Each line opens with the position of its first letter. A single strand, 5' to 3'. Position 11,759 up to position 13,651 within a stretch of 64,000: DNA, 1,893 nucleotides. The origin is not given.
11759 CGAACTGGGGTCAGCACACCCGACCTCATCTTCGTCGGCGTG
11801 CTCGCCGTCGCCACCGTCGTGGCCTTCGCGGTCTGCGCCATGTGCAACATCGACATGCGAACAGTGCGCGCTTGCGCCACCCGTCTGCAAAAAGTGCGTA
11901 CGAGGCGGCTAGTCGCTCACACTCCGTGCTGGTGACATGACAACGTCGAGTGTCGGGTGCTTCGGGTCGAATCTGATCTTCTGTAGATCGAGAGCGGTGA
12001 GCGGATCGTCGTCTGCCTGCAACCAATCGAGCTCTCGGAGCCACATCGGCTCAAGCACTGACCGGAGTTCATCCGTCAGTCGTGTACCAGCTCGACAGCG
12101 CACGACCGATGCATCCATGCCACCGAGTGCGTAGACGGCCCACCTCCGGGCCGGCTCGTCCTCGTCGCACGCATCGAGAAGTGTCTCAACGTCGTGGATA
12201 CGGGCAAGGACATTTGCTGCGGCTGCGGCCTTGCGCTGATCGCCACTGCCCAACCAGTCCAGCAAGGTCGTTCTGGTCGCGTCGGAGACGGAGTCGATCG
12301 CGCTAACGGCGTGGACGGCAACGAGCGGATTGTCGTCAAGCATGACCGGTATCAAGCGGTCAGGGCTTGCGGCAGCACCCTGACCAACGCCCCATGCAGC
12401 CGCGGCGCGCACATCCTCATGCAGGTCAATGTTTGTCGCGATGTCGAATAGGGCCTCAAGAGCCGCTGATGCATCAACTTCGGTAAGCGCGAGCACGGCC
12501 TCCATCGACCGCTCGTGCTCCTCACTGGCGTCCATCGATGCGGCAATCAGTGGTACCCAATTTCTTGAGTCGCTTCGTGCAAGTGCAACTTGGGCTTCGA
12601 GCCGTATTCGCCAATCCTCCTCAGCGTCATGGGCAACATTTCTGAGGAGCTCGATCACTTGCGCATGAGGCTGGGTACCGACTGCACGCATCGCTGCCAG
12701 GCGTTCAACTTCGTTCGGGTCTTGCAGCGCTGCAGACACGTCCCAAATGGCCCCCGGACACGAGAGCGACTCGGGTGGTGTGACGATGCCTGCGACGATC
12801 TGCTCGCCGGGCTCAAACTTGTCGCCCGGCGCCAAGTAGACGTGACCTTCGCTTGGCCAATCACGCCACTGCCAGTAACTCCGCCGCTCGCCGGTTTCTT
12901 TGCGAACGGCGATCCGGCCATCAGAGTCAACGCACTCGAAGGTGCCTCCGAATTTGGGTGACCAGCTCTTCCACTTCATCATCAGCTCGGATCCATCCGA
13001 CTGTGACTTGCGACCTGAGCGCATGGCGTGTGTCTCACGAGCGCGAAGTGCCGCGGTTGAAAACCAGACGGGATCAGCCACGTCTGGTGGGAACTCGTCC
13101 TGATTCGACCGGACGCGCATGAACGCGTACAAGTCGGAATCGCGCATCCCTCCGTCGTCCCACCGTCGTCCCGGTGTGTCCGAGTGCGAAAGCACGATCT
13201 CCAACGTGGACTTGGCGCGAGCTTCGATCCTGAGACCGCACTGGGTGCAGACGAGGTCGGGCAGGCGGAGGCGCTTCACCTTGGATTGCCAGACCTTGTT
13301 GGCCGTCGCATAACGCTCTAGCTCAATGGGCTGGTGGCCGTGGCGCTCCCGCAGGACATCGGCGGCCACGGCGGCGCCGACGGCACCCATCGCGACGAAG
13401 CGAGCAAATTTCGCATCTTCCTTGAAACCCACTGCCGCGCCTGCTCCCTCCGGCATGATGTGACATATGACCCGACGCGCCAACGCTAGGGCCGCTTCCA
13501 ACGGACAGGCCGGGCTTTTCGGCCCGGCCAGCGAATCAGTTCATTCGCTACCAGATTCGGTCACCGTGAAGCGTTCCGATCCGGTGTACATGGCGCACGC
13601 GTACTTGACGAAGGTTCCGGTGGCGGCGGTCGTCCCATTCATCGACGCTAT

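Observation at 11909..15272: Divergent pair: permuted DNA methyltransferase with a Zn-ribbon TRD, and a 530-aa protein combining a nuclease-like N-terminus with HEAT-like repeats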

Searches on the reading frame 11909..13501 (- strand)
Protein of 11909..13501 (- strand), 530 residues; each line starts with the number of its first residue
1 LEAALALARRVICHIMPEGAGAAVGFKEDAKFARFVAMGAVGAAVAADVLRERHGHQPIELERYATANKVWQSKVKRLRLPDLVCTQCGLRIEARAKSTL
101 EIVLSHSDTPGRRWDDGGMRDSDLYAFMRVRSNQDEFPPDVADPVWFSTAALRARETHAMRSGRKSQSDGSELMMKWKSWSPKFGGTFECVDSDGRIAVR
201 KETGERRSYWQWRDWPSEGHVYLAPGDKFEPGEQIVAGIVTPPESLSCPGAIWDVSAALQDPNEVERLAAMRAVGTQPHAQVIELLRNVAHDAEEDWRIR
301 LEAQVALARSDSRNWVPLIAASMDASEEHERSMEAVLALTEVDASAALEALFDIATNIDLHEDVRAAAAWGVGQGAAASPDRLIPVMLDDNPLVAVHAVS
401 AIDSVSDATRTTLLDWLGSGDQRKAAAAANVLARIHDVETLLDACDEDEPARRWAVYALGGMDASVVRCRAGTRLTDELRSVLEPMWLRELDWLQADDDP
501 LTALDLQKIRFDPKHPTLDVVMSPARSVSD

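Call 3: search_protein_families(library=pfam, proteins=[window:11909-13501:-], max_evalue=1)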
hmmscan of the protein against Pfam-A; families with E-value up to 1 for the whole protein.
window:11909-13501:- (530 aa): 3 families
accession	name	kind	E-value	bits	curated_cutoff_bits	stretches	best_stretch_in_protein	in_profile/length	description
PF13646.12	HEAT_2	-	4.1e-13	49.8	27.7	5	257-339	6-87/88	HEAT repeats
PF01347.28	Vitellogenin_N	-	0.16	10.9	24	0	333-370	514-554/590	Lipoprotein amino terminal region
PF18920.5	DUF5671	-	0.33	11.3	28.4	0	4-60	19-73/132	Domain of unknown function (DUF5671)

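Call 4: search_protein_families(library=padloc, proteins=[window:11909-13501:-], max_evalue=1)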
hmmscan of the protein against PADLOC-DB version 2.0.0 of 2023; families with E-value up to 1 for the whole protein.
window:11909-13501:- (530 aa): 1 family
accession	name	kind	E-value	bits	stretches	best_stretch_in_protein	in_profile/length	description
PDLC03925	OloA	-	0.089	10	1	323-435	147-252/596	-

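Call 5: search_protein_families(library=ncbifam, proteins=[window:11909-13501:-], max_evalue=1)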
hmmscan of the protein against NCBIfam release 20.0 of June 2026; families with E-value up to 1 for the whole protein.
window:11909-13501:- (530 aa): 2 families
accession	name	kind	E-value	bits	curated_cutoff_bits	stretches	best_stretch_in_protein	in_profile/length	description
NF058515.1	phyc_lyase_CpcF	equivalog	0.00032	20.3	220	1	381-465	33-122/200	C-phycocyanin alpha-cysteine-84 phycocyanobilin lyase subunit CpcF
NF045915.1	PhycobilmeDegNblB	equivalog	0.0023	17.5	300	1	255-314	135-192/214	phycobilisome degradation protein NblB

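Call 8: find_homologous_proteins(query=window:11909-13456:-)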
Query window:11909-13456:- (515 aa): 220 proteins with E <= 0.001 among 8000 candidates; the best 120 are listed.
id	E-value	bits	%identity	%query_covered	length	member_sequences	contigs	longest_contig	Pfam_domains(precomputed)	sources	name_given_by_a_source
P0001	0.0e+0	1137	100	98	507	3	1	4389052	PF13646.13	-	-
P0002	2.2e-236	804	71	96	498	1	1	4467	PF13646.13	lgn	-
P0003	9.4e-228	776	69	96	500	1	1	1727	PF13646.13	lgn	-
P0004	1.2e-223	762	68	98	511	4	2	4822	PF13646.13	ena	-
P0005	1.3e-219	749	67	96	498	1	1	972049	PF13646.13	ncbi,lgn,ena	-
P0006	2.4e-218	745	67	97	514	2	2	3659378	PF13646.13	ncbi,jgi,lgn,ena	-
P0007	1.5e-215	735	67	96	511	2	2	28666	PF13646.13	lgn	-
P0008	3.1e-213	728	66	96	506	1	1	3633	PF13646.13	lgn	-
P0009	1.5e-212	726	67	96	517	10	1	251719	PF13646.13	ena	-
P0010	2.2e-211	722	67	96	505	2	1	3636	PF13646.13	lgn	-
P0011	3.6e-211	721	66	96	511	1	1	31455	PF13646.13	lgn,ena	-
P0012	2.7e-210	718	66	98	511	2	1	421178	PF13646.13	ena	-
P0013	1.3e-208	713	66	96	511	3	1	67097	PF13646.13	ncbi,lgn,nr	ncbi:MAG: hypothetical protein OXF65_12560 [Acidimicrobiaceae bacterium]|nr:hypothetical protein [Ac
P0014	3.6e-208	711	66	96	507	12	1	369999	PF13646.13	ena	-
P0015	1.3e-206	706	65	96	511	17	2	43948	PF13646.13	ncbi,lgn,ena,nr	ncbi:MAG: HEAT repeat domain-containing protein [Acidimicrobiaceae bacterium]|nr:HEAT repeat domain-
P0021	2.6e-148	514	52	96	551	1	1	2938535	-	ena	-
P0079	1.0e-137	479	48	96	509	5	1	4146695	-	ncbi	-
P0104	2.3e-134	468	47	95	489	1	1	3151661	PF13646.13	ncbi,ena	-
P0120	3.7e-131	457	47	96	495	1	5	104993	-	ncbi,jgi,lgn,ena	-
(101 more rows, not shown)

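Call 12: find_encoding_contigs(protein=P0021, flank=8000, max_places=2)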
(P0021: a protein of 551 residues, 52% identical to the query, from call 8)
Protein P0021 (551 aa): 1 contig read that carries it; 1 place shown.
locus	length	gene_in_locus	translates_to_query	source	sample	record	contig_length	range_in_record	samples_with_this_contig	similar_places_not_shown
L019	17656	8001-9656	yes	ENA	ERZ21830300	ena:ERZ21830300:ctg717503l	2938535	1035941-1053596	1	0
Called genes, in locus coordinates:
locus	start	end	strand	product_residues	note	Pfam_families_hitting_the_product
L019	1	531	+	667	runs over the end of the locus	PF16177:ACAS_N, PF00501:AMP-binding, PF13193:AMP-binding_C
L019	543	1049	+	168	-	PF25109:HAD_PNKP (weak)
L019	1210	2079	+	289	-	PF01435:Peptidase_M48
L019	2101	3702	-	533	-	PF00899:ThiF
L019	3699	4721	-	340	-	PF18144:SMODS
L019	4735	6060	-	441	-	PF13676:TIR_2, PF18145:SAVED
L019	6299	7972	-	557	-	PF01555:N6_N4_Mtase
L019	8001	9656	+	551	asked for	-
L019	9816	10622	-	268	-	PF00106:adh_short, PF08659:KR, PF13561:adh_short_C2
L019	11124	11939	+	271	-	-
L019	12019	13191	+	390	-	PF01571:GCV_T, PF08669:GCV_T_C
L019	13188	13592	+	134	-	PF01597:GCV_H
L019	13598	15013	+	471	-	PF02347:GDC-P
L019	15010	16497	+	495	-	PF00266:Aminotran_5, PF21478:GcvP2_C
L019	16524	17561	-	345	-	PF02353:CMAS, PF01209:Ubie_methyltran (weak), PF13489:Methyltransf_23, PF13847:Methyltransf_31, PF08241:Methyltransf_11, PF08242:Methyltransf_12 (weak), PF13649:Methyltransf_25, PF08498:Sterol_MT_C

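Call 13: find_encoding_contigs(protein=P0104, flank=8000, max_places=2)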
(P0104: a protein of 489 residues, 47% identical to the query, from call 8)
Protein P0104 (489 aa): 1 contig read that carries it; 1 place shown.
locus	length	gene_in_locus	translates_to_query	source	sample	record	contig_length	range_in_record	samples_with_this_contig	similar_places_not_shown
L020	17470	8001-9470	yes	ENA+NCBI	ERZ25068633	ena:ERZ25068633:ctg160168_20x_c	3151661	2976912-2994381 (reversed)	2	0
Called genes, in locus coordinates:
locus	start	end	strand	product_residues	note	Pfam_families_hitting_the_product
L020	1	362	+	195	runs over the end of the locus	-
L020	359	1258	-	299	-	-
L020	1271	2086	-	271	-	-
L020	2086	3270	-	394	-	PF02515:CoA_transf_3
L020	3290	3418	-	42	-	-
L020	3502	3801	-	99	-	-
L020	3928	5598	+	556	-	PF00515:TPR_1 (faint), PF07719:TPR_2 (faint), PF13181:TPR_8 (faint), PF13424:TPR_12 (faint), PF13414:TPR_11 (faint)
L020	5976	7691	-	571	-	PF01555:N6_N4_Mtase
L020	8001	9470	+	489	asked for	PF13646:HEAT_2 (weak)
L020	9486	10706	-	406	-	PF01266:DAO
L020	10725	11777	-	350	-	PF00586:AIRS, PF02769:AIRS_C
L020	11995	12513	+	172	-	PF01035:DNA_binding_1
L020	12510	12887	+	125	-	PF04075:F420H2_quin_red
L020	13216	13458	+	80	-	-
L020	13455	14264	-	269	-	PF01135:PCMT, PF05175:MTS (weak), PF01209:Ubie_methyltran, PF13489:Methyltransf_23, PF13649:Methyltransf_25, PF13847:Methyltransf_31, PF08241:Methyltransf_11, PF08242:Methyltransf_12, +1 more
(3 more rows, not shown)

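Call 15: find_encoding_contigs(protein=P0079, flank=8000, max_places=2)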
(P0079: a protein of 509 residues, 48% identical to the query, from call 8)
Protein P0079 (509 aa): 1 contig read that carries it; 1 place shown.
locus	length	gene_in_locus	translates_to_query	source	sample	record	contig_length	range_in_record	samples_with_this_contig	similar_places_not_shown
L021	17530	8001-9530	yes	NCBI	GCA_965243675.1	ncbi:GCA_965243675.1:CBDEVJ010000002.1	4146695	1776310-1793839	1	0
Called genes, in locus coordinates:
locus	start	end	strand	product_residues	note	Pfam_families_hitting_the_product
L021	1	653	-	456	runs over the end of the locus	PF10117:McrBC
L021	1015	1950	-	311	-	PF00004:AAA, PF07728:AAA_5, PF13401:AAA_22, PF28529:McrB_lid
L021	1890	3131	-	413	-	PF28530:DUF8426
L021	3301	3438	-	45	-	-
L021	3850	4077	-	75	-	PF07927:HicA_toxin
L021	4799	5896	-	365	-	PF13356:Arm-DNA-bind_3, PF22022:Phage_int_M, PF00589:Phage_integrase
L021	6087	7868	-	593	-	PF01555:N6_N4_Mtase, PF08241:Methyltransf_11 (faint)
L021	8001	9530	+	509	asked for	-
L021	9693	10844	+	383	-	PF02771:Acyl-CoA_dh_N, PF02770:Acyl-CoA_dh_M, PF00441:Acyl-CoA_dh_1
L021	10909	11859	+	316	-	PF02771:Acyl-CoA_dh_N, PF00441:Acyl-CoA_dh_1, PF08028:Acyl-CoA_dh_2 (weak)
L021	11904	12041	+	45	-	PF00578:AhpC-TSA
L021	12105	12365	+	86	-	PF00578:AhpC-TSA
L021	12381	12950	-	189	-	-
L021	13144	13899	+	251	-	PF00459:Inositol_P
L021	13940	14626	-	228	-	PF14333:DUF4389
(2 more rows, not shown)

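Call 16: find_encoding_contigs(protein=P0120, flank=8000, max_places=3)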
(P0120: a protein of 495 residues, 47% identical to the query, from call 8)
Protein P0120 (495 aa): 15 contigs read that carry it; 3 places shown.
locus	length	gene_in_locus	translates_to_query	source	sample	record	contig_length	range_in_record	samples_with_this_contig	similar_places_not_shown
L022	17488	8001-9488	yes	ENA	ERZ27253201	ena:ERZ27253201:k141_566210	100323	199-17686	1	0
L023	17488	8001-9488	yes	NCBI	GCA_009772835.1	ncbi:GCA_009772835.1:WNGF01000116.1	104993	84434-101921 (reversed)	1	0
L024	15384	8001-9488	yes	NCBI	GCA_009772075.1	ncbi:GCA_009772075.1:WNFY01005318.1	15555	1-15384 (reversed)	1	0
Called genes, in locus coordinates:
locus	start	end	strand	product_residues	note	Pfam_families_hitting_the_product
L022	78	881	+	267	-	PF03235:GmrSD_N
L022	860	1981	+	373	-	PF07510:GmrSD_C, PF18755:RAMA, PF14267:DUF4357 (weak)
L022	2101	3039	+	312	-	PF00296:Bac_luciferase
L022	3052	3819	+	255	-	PF01738:DLH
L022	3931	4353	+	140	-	PF04237:YjbR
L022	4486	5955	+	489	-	PF13360:PQQ_2, PF01011:PQQ (faint), PF25293:Beta-prop_EMC1_N (faint), PF13360:PQQ_2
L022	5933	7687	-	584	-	PF01555:N6_N4_Mtase, PF01170:UPF0020 (faint), PF08241:Methyltransf_11 (faint)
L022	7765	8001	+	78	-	PF13560:HTH_31, PF12844:HTH_19, PF01381:HTH_3, PF13443:HTH_26 (weak)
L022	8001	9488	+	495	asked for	-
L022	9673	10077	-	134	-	-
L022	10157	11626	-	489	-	PF01569:PAP2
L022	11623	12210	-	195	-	-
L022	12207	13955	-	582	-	PF01163:RIO1 (weak)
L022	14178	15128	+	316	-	PF04069:OpuAC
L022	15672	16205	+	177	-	-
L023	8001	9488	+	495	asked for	-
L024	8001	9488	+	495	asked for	-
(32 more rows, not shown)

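Call 19: search_solved_structures(query=A1, max_evalue=1)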
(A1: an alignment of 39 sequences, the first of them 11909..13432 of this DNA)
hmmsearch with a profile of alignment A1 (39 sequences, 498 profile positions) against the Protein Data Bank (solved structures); distinct sequences matched with E-value up to 1: 34.
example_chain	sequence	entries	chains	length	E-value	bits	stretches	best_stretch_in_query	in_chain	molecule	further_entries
9sah_A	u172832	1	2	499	4.3e-26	95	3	232-450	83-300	E4-NB2 synthetic fusion protein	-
4zv6_A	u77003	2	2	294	1.1e-18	70.5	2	315-450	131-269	AlphaRep-7 | alpha-Rep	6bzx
4xl5_C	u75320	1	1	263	1.5e-15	60.2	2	340-448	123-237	bGFP-A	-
7p0h_A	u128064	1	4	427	4.1e-13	52.2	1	263-451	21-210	Helicobacter pylori ComF fused to an artificial alphaREP crystallization helper (named B2)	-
6gwc_C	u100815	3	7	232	1.4e-11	47.1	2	315-450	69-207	iE5 ALPHAREP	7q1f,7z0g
8aw4_A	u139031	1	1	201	6.1e-11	45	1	308-450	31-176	ALPHAREP bB-E3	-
9rhz_A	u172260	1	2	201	4.3e-10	42.2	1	233-396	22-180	ALPHAREP bE5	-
6veh_A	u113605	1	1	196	4.7e-10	42.1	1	308-450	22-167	HEAT repeat domain-containing protein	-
4xvp_D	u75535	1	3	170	1.4e-09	40.5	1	265-396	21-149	BGFP-C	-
6gx7_E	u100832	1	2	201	7.5e-09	38.1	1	233-411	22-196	iiiA5 ALPHAREP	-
3ltm_A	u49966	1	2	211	9.2e-09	37.8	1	283-450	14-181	Alpha-Rep4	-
3ltj_A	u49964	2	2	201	1.3e-08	37.3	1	308-450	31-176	AlphaRep-4 | bA3-2: binder of A3 protein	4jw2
5dcq_A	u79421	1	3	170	1.4e-08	37.2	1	233-445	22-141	artificial repeat proteins (alphaREP3)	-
6gwd_G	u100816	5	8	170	6.3e-08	35.1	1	268-401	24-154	iiH5 ALPHAREP | iih5 Alpha Repeating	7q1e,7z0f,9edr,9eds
9t1m_A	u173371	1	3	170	5.1e-07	32.1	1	332-450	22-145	Alpha Rep E4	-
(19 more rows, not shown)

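Call 21: predict_structure(alignment_id=A1)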
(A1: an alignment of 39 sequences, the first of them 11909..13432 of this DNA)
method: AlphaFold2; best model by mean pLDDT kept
length: 507 residues; sequences in the alignment: 39
mean_pLDDT: 85.9   pTM: 0.83
mean pLDDT of the five models: 85.9, 85.9, 84.3, 84.0, 83.8
residues with pLDDT >= 90: 312; 70-90: 125; 50-70: 44; < 50: 26
segments of 3 or more residues with pLDDT < 50: 1-5, 42-53, 499-507
pLDDT, mean of each block of 10 residues (from residue 1): 51 81 95 89 46 65 95 91 83 86 89 78 96 90 63 94 96 95 94 93 94 95 95 92 90 82 93 89 93 91 74 90 97 92 92 92 93 90 94 95 94 94 94 94 92 95 77 60 73 70 27
secondary structure, 60 per line:
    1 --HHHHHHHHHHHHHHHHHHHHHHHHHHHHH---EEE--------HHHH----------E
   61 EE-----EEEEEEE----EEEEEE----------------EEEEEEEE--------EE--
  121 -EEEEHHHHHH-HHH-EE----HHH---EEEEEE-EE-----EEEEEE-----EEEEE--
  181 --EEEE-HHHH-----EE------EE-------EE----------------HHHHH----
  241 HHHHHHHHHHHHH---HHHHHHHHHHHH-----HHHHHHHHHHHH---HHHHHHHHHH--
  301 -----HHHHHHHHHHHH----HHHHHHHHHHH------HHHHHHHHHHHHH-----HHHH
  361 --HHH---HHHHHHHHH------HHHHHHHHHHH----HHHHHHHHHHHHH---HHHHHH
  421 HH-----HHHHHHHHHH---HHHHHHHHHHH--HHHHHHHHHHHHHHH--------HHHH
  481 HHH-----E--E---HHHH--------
elements in order: H3-31 E35-37 H46-49 E60-62 E68-74 E79-84 E101-108 E122-125 H126-131 E149-154 E163-168 E174-178 E183-186 H188-191 H232-236 H241-253 H257-268 H274-285 H289-298 H306-317 H322-332 H339-351 H357-360 H369-377 H384-394 H399-411 H415-422 H428-437 H441-451 H454-468 H477-483 H496-499

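Call 24: fold_search(model_id=the predicted structure, library=pdb)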
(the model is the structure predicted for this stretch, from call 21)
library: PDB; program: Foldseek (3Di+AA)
matches with E <= 10: 1284; with E <= 0.001: 59
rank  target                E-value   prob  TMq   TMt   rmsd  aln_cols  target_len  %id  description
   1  6bzx_A                2.7e-06  1.00  0.29  0.45   8.2       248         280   25  Structure of the artificial complex alpha-Rep/Octarellin V.1 crystallized by counter diffusion in a capillary (released 2019-01-09)
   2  6fsq                  3.1e-06  1.00  0.24  0.31  10.3       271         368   23  Structure of A3_bGFPD, an artificial bi-domain protein based on two different alphaRep domains : A3 and a GFP binding do (released 2018-08-08)
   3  4xl5_C                5.5e-06  1.00  0.29  0.51   8.2       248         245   25  X-ray structure of bGFP-A / EGFP complex (released 2015-08-19)
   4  7p0h_A                8.1e-06  1.00  0.20  0.24  10.7       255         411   24  Crystal structure of Helicobacter pylori ComF fused to an artificial alphaREP crystallization helper(named B2) (released 2022-04-06)
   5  4zv6_A                8.9e-06  1.00  0.28  0.45   8.8       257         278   28  Crystal structure of the artificial alpharep-7 octarellinV.1 complex (released 2016-05-25)
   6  6s9p_A                1.5e-05  1.00  0.23  0.31  12.2       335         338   15  Designed Armadillo Repeat protein internal Lock2 fused to target peptide KRKAKITWKR (released 2020-02-19)
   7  7q1f_T                1.7e-05  1.00  0.21  0.39  10.4       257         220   23  CPAP:TUBULIN:IE5 ALPHAREP COMPLEX (released 2022-04-20)
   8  4rv1_A                1.9e-05  1.00  0.23  0.26  13.7       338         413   17  Crystal Structure of Engineered Protein. Northeast Structural Genomics Consortium (NESG) Target OR497. (released 2014-12-10)
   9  4rv1_D                3.1e-05  1.00  0.25  0.29  12.5       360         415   17  Crystal Structure of Engineered Protein. Northeast Structural Genomics Consortium (NESG) Target OR497. (released 2014-12-10)
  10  7z0g_C                3.3e-05  1.00  0.20  0.39   9.3       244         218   24  CPAP:TUBULIN:IE5 ALPHAREP COMPLEX P1 SPACE GROUP (released 2022-04-13)
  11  5mfl_A                3.5e-05  1.00  0.23  0.32  11.6       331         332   15  Designed armadillo repeat protein (KR)5_GS10_YIIIM6AII (released 2017-09-13)
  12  6sa7_A                4.8e-05  1.00  0.24  0.24  11.6       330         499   16  DARPin-Armadillo fusion C8long83 (released 2019-11-20)
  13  4rv1_C                4.8e-05  1.00  0.22  0.26  13.2       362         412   16  Crystal Structure of Engineered Protein. Northeast Structural Genomics Consortium (NESG) Target OR497. (released 2014-12-10)
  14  7z0g_T                5.9e-05  1.00  0.20  0.38   9.3       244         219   24  CPAP:TUBULIN:IE5 ALPHAREP COMPLEX P1 SPACE GROUP (released 2022-04-13)
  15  6gwc_C                7.5e-05  1.00  0.21  0.40   9.7       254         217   23  Tubulin:iE5 alphaRep complex (released 2019-01-30)
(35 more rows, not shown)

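Call 25: find_related_loci(query=A1, collection=genome_contigs, flank=6000)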
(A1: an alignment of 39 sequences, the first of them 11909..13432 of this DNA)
Query A1 (507 aa) in genome_contigs; peptide patterns used: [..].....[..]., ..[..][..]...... (x = any residue, [..] = any of these).
105 stretches matched a pattern; 59 encode a relative of the query (tblastn E <= 1e-3); 59 distinct loci.
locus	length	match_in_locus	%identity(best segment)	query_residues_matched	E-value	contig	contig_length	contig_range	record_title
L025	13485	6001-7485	67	1-495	0e+0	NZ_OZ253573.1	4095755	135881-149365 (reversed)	MAG: Candidatus Poriferisodalis sp. isolate 9d14b9c2-42ee-4ee7-bd75-182aadf7d47b chromosome 1, complete sequence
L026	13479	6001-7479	66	1-494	0e+0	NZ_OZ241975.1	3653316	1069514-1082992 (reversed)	MAG: Candidatus Poriferisodalis sp. isolate 79460a1b-5495-4fe8-8039-067b752e2255 chromosome 1, complete sequence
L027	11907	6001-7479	65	1-494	0e+0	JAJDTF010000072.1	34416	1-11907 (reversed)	MAG: Acidimicrobiia bacterium isolate jk18x11bins.54 k141_297441, whole genome shotgun sequence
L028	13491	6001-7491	66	1-496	0e+0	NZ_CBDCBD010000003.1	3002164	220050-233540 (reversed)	MAG: Candidatus Poriferisodalis sp. isolate 6a24a2a4-787d-444e-805d-677bc1c4d3e8 contig_3, whole genome shotgun sequence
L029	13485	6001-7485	66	1-494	0e+0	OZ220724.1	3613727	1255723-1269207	MAG: Acidimicrobiales bacterium isolate 2ecf3f36-bb12-4e02-a4a9-b25c11871a57 genome assembly, chromosome: 1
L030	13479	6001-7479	51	1-493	2e-147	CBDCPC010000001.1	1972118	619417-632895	MAG: Acidimicrobiales bacterium isolate 643f2b38-666c-4a97-807c-f766906f6415 genome assembly, contig: contig_1, whole ge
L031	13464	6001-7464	49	1-488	3e-146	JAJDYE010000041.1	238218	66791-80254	MAG: Acidimicrobiia bacterium isolate jk18x27bins.72 k141_130160, whole genome shotgun sequence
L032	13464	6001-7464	50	1-488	8e-146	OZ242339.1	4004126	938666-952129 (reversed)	MAG: Acidimicrobiales bacterium isolate d2f1fe46-59da-42e5-8b0a-fdf35f8109fa genome assembly, chromosome: 1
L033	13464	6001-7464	50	1-488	5e-146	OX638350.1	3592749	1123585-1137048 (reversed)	MAG: uncultured Acidimicrobiales bacterium isolate f23ad4c5-4acf-44dc-8341-13aaafada964 genome assembly, chromosome: 1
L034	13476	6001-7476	48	1-493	4e-145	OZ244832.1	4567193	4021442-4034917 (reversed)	MAG: Candidatus Aldehydirespirator sp. isolate 45bd059b-89eb-4db7-924e-096435c6defb genome assembly, chromosome: 1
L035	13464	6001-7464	48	1-488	7e-145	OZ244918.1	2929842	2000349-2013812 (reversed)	MAG: Candidatus Poriferisocius sp. isolate 059c7ca3-f08e-4c66-a120-614690c839ce genome assembly, chromosome: 1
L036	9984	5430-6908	52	1-493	2e-144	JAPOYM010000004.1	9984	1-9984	MAG: bacterium isolate COS4_bin_33 NODE_4995_length_9984_cov_30.5493, whole genome shotgun sequence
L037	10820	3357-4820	50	1-488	1e-144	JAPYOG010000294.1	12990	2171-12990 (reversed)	MAG: Candidatus Poriferisocius anaerobius isolate m_rhhh12 Seq294, whole genome shotgun sequence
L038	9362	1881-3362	52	1-493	1e-144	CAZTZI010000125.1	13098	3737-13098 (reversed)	MAG TPA_asm: uncultured Acidimicrobiales bacterium isolate SRP338948_co1_155 genome assembly, contig: k141_295645, whole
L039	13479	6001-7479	52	1-493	1e-143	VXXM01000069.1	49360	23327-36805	MAG: Acidimicrobiia bacterium isolate SB0668_bin_6 NODE_336_length_49360_cov_24.285853, whole genome shotgun sequence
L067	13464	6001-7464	39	1-487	2e-86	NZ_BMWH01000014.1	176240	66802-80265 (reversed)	Streptomyces echinoruber strain JCM 5016 sequence014, whole genome shotgun sequence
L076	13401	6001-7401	37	1-481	2e-74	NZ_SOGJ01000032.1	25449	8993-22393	Cryobacterium breve strain TMT4-23 scaffold7, whole genome shotgun sequence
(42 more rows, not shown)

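Call 63: search_protein_families(library=phrogs, proteins=[window:11909-13432:-, L067:6001-6405:+, L076:6001-6399:+], max_evalue=1)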
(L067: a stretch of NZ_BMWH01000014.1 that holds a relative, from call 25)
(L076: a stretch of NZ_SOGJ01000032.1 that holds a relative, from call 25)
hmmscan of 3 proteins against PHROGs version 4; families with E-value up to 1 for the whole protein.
window:11909-13432:- (507 aa): 1 family
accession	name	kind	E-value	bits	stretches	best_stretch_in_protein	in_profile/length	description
phrog_36654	-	unknown function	0.48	11.3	1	24-55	26-57/165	-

L067:6001-6405:+ (135 aa): 0 families

L076:6001-6399:+ (133 aa): 0 families

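Call 84: search_dna_similar(query=window:11909-13432:-, collection=plasmids, mode=protein, max_evalue=0.00001, max_rows=15)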
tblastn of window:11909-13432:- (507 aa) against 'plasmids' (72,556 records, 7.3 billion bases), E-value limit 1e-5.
No match.

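Call 85: search_dna_similar(query=window:11909-13432:-, collection=phages, mode=protein, max_evalue=0.00001, max_rows=15)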
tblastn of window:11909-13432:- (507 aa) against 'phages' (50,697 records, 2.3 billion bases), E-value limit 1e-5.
No match.
